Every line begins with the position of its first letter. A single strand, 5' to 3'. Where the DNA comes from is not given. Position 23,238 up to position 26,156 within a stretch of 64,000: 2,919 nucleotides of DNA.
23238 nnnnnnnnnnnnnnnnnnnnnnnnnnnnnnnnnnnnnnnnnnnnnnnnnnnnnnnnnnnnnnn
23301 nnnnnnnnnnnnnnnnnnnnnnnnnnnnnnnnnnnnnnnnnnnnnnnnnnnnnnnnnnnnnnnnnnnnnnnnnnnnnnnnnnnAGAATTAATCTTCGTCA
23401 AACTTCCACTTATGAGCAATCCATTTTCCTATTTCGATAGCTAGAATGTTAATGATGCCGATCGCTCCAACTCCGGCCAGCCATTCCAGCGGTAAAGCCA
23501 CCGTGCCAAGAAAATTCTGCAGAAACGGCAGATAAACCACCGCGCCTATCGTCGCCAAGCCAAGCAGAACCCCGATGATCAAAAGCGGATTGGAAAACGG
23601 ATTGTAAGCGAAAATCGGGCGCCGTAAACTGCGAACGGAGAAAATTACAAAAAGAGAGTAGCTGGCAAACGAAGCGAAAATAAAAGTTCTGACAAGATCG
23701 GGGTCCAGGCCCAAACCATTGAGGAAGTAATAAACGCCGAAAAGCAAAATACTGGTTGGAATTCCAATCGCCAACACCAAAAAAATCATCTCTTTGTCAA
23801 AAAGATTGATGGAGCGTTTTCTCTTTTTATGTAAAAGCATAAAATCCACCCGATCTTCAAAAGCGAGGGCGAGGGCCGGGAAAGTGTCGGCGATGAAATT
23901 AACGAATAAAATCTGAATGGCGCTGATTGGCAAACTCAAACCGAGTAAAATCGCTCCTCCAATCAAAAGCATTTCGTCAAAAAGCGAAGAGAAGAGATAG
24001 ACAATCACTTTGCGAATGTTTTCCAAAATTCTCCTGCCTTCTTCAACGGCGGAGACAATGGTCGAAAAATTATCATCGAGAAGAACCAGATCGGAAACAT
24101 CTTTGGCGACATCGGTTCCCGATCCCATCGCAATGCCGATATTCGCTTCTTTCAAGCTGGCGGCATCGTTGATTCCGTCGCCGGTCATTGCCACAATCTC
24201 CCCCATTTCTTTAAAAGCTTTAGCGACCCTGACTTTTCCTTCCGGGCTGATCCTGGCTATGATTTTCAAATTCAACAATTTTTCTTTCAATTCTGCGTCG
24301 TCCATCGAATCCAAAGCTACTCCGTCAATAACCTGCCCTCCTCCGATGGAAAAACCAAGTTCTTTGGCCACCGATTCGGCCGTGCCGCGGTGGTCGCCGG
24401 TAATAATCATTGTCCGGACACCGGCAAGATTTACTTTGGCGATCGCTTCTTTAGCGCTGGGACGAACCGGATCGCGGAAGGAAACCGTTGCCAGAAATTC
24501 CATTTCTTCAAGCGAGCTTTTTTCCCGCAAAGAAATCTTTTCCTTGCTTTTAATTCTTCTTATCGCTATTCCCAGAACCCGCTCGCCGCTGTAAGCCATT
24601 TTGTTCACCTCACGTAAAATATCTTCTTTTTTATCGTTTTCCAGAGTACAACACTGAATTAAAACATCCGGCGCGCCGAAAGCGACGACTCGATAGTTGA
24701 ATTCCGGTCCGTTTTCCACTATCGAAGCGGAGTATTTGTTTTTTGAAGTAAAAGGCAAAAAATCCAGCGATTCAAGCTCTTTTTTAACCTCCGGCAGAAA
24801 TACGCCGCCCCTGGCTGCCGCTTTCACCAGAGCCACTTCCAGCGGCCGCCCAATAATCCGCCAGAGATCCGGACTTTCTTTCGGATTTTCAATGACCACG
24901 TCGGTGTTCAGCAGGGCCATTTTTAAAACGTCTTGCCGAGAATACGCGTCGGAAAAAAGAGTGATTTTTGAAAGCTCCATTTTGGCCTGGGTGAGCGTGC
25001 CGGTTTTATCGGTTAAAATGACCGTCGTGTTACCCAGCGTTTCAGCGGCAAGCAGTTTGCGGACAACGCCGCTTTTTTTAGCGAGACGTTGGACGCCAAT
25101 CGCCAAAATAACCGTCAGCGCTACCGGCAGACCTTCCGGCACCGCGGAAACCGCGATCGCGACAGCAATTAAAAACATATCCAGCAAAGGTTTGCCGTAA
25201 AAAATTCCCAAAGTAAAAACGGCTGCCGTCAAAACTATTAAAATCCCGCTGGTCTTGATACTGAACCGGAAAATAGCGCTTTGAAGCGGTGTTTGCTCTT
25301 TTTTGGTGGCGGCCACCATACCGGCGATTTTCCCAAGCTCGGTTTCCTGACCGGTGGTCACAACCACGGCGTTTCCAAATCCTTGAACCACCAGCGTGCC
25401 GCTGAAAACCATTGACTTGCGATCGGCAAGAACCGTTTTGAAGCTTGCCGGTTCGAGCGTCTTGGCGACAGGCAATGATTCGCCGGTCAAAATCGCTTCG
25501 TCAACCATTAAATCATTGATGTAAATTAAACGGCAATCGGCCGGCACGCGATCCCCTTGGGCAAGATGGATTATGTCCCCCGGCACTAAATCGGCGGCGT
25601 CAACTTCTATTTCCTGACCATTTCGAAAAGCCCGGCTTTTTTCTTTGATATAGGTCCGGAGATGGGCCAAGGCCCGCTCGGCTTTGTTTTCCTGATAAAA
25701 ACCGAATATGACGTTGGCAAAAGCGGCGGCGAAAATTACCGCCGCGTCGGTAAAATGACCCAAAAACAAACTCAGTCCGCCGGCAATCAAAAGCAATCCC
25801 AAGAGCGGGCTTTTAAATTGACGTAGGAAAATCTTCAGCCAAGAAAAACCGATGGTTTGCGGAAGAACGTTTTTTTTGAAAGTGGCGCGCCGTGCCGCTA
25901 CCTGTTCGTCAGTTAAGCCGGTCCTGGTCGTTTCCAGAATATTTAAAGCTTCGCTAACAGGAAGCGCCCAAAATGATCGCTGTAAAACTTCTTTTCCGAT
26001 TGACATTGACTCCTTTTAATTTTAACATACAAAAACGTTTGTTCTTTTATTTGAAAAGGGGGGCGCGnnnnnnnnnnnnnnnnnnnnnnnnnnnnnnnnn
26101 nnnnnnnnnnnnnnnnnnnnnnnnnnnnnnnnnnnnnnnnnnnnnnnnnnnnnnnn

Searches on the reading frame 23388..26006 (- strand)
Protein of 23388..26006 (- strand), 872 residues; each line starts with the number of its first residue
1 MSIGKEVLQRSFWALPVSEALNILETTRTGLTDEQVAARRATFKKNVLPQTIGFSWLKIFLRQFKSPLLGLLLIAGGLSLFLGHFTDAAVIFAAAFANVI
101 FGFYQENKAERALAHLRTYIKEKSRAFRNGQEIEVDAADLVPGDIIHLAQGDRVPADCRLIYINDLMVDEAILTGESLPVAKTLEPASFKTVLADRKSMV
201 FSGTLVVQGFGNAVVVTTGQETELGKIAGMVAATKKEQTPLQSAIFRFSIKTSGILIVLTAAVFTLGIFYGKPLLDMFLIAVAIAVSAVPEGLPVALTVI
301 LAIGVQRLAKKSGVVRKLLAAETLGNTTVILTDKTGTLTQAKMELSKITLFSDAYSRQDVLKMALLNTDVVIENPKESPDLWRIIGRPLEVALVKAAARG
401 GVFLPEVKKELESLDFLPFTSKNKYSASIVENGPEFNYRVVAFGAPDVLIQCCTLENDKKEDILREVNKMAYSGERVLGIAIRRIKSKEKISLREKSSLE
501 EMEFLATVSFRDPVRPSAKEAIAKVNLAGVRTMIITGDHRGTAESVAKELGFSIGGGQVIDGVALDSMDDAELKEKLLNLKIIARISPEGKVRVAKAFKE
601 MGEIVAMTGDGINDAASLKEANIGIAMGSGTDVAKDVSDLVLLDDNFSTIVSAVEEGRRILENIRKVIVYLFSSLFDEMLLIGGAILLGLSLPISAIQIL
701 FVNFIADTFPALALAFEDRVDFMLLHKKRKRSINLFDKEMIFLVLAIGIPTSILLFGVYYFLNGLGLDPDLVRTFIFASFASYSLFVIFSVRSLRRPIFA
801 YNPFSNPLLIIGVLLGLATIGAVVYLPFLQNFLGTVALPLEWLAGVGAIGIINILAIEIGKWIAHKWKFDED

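Call 90: search_protein_families(library=pfam, proteins=[window:23388-26006:-], max_evalue=0.00001)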
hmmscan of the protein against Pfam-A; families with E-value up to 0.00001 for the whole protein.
window:23388-26006:- (872 aa): 6 families
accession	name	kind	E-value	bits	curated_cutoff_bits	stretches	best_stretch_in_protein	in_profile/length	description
PF00122.25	E1-E2_ATPase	-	2.5e-54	184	28.1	1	120-311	3-181/181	E1-E2 ATPase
PF00689.26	Cation_ATPase_C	-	1.8e-36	126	27.3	1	692-863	2-175/175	Cation transporting ATPase, C-terminus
PF00690.31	Cation_ATPase_N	-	1.6e-15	56.9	20.4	1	12-79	1-69/69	Cation transporter/ATPase, N-terminus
PF00702.32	Hydrolase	-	1.7e-15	58.4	26.4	1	329-622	3-191/191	haloacid dehalogenase-like hydrolase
PF13246.12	Cation_ATPase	-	2.9e-13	50.1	21.7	1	365-454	2-89/91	Cation transport ATPase (P-type)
PF08282.18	Hydrolase_3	-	6.1e-07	29.9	20.9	0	595-650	196-251/255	haloacid dehalogenase-like hydrolase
